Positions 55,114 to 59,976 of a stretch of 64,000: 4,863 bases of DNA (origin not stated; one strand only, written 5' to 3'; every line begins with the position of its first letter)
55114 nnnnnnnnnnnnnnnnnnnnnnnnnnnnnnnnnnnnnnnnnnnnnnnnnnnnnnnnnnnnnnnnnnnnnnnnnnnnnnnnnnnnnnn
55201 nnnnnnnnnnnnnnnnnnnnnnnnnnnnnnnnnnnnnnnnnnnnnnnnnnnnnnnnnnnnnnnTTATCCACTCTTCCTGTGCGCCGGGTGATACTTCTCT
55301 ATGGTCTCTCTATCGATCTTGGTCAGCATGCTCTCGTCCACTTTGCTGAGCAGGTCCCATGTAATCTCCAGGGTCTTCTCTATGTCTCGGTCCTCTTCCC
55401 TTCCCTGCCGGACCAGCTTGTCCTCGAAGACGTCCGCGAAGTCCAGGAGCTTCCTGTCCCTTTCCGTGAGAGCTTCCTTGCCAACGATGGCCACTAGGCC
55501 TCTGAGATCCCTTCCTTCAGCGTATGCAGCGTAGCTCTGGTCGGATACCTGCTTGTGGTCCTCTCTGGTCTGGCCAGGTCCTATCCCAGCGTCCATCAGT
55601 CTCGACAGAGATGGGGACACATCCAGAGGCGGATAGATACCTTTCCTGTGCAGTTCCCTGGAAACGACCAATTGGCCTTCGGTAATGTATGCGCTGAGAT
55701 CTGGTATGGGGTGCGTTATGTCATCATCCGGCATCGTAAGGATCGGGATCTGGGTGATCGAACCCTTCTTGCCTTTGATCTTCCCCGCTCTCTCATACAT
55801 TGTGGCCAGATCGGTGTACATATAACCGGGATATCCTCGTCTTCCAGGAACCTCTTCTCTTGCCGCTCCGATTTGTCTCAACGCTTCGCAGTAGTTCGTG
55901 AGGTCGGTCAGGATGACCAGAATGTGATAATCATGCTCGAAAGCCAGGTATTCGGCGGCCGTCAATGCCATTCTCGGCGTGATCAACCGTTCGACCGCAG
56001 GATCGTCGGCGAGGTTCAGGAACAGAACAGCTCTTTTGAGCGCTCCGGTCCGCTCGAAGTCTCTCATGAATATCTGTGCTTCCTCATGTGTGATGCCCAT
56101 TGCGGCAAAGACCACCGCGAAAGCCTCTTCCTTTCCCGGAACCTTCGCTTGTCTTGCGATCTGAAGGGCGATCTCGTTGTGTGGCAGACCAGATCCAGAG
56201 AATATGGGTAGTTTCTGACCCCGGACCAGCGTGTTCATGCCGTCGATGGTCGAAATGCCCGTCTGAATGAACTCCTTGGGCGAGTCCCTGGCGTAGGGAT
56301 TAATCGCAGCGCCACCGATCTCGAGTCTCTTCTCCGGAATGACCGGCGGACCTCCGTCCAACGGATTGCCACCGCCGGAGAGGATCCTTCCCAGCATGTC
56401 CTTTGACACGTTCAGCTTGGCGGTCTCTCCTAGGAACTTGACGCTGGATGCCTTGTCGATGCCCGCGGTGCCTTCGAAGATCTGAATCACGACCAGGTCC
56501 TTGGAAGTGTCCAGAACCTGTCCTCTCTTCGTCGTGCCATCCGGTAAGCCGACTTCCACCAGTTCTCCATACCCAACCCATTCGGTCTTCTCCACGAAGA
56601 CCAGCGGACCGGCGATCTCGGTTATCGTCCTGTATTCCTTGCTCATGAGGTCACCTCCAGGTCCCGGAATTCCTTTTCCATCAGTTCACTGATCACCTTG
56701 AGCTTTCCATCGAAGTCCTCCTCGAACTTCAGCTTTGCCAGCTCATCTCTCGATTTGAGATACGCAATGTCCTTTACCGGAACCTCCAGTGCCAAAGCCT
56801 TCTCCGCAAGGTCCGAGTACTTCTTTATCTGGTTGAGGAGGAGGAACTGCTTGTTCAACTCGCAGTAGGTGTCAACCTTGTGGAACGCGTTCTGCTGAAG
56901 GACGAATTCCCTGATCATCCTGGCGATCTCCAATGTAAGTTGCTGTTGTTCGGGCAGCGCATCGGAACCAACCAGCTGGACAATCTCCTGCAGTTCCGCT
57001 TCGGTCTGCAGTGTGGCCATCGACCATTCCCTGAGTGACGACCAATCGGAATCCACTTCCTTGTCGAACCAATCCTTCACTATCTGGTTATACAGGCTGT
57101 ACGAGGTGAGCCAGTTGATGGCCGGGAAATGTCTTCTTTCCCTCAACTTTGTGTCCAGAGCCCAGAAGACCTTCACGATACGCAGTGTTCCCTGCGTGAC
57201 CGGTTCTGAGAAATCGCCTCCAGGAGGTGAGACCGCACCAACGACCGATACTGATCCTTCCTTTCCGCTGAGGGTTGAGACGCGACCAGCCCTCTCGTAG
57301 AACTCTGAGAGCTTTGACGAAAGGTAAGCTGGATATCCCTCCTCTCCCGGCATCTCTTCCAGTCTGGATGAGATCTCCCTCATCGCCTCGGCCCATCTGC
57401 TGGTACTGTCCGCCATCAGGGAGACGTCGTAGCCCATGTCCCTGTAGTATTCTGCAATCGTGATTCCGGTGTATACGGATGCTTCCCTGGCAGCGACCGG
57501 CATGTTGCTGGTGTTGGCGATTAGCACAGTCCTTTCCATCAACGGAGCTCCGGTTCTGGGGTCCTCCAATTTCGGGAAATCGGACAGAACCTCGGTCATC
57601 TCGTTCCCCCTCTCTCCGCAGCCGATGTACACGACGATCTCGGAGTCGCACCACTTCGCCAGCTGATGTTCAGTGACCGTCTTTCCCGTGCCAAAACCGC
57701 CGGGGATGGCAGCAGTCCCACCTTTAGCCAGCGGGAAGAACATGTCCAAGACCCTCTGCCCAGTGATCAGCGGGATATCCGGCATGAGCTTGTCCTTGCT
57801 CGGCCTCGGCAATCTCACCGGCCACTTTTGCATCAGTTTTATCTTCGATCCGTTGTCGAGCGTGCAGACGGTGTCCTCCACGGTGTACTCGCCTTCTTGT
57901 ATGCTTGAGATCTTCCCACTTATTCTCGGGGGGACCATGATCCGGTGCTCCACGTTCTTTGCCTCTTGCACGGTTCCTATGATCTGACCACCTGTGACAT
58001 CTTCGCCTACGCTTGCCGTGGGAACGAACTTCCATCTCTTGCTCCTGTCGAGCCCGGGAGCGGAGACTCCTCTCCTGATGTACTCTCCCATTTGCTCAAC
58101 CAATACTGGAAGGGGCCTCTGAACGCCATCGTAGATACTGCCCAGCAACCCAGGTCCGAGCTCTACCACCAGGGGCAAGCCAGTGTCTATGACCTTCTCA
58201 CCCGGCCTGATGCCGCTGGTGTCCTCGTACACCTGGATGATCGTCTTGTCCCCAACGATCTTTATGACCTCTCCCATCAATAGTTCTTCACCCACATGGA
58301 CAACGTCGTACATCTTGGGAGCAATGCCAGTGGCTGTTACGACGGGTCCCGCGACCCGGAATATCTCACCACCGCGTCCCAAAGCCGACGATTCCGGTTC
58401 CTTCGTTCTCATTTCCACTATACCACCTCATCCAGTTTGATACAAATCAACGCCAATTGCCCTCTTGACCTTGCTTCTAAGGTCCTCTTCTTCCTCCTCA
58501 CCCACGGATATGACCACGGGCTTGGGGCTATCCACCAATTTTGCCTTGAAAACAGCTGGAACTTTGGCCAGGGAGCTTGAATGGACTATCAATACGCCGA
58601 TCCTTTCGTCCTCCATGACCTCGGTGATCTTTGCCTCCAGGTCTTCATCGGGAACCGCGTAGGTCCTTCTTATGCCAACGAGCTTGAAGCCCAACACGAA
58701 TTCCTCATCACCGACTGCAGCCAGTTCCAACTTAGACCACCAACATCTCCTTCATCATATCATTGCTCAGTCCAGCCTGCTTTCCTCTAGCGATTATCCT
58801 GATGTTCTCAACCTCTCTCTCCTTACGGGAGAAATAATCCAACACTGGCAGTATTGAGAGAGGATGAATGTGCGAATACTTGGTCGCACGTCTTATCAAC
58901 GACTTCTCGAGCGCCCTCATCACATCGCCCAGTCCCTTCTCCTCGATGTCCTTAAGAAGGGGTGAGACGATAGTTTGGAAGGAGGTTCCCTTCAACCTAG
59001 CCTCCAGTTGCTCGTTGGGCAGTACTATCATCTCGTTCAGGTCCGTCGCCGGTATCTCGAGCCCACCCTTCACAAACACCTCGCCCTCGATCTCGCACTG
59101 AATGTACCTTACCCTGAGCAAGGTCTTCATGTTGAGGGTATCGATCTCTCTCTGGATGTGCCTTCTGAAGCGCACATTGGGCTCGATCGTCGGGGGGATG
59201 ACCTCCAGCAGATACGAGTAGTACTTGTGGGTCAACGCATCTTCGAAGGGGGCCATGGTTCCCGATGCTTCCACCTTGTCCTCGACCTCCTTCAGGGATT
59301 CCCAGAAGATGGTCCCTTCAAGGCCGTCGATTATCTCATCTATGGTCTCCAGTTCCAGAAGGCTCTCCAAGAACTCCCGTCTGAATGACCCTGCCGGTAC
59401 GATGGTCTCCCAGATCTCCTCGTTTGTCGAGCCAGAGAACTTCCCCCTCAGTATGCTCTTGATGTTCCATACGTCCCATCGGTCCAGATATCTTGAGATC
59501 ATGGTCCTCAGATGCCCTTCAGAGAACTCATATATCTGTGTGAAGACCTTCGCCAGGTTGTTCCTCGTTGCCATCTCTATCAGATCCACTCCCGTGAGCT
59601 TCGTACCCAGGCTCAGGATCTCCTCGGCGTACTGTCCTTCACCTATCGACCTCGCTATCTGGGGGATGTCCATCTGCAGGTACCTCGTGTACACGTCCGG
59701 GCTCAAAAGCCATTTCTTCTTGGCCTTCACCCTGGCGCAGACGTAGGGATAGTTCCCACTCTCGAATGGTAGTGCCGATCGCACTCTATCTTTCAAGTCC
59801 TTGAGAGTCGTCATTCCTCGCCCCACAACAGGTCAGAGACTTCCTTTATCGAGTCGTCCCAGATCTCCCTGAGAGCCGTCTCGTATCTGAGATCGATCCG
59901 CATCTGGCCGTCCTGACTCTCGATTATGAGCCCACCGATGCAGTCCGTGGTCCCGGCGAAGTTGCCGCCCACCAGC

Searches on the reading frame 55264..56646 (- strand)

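Call 54: search_protein_families(library=pfam, proteins=[window:55264-56646:-], max_evalue=0.00001)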
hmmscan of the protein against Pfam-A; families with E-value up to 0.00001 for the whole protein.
window:55264-56646:- (460 aa): 3 families
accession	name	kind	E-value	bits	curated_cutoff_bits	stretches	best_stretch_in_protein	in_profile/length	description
PF00006.31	ATP-synt_ab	-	1.5e-77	260.5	29.5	1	130-348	1-213/213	ATP synthase alpha/beta family, nucleotide-binding domain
PF22919.1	ATP-synt_VA_C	-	8.2e-30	103.3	24.7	1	354-452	2-100/101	C-terminal domain of V and A type ATP synthase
PF02874.29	ATP-synt_ab_N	-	2.3e-13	50.9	20.9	1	8-73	1-69/69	ATP synthase alpha/beta family, beta-barrel domain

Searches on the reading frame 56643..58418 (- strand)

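Call 54: search_protein_families(library=pfam, proteins=[window:56643-58418:-], max_evalue=0.00001)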
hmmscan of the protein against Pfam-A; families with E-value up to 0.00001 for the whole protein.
window:56643-58418:- (591 aa): 4 families
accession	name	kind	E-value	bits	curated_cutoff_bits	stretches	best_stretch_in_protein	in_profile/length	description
PF00006.31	ATP-synt_ab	-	3.6e-76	255.9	29.5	1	220-441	1-213/213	ATP synthase alpha/beta family, nucleotide-binding domain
PF16886.11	ATP-synt_ab_Xtn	-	2.2e-31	107.9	25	1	121-202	2-88/88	ATPsynthase alpha/beta subunit barrel-sandwich domain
PF22919.1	ATP-synt_VA_C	-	3.7e-23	81.9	24.7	1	449-534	2-84/101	C-terminal domain of V and A type ATP synthase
PF02874.29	ATP-synt_ab_N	-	1.1e-16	61.6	20.9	1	19-80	1-69/69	ATP synthase alpha/beta family, beta-barrel domain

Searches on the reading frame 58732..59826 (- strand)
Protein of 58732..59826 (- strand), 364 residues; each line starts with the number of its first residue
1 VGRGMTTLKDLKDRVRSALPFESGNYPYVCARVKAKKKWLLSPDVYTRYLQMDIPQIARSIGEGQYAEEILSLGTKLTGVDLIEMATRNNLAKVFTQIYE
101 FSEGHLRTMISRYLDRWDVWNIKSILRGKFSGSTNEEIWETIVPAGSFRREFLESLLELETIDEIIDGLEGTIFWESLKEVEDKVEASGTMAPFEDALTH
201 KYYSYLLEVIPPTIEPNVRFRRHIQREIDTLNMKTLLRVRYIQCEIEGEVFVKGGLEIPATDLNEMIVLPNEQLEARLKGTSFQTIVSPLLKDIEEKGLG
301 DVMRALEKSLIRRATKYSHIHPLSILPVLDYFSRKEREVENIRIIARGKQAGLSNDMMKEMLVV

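Call 54: search_protein_families(library=pfam, proteins=[window:58732-59826:-], max_evalue=0.00001)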
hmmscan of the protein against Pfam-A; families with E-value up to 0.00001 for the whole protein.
window:58732-59826:- (364 aa): 1 family
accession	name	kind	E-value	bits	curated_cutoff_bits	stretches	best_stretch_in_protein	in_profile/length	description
PF01992.21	vATP-synt_AC39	-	2.2e-68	231.6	29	1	29-360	1-338/339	ATP synthase (C/AC39) subunit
